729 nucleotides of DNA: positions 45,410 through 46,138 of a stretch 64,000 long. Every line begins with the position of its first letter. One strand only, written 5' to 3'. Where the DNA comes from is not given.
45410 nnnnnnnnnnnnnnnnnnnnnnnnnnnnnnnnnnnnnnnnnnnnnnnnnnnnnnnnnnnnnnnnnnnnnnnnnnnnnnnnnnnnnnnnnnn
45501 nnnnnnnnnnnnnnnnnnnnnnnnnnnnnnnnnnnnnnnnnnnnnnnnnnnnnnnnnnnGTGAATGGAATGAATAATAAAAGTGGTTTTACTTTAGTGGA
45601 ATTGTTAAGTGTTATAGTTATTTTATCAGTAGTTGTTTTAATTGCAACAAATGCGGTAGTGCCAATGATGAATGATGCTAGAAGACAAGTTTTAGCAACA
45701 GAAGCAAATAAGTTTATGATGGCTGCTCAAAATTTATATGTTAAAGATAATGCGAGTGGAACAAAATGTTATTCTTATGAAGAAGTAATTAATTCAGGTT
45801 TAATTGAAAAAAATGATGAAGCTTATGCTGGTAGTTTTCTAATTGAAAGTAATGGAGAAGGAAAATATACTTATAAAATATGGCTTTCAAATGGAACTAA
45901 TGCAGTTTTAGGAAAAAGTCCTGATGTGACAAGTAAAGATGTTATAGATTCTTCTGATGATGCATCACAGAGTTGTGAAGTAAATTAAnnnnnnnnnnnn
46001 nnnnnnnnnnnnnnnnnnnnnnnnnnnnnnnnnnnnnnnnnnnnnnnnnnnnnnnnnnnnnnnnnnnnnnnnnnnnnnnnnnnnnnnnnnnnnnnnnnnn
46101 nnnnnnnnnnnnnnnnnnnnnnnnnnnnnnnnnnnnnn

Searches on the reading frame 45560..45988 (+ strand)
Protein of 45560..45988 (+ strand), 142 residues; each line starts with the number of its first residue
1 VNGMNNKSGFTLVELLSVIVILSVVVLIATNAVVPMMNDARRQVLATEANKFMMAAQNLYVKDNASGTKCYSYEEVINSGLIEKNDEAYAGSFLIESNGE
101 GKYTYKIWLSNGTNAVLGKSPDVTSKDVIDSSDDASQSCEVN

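Call 11: search_protein_families(library=pfam, proteins=[window:45560-45988:+], max_evalue=0.01)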
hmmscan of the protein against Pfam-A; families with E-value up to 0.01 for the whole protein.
window:45560-45988:+ (142 aa): 1 family
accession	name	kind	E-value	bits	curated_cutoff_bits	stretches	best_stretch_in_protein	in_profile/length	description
PF07963.17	N_methyl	-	3.5e-08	33.1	21.2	1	4-29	1-26/27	Prokaryotic N-terminal methylation motif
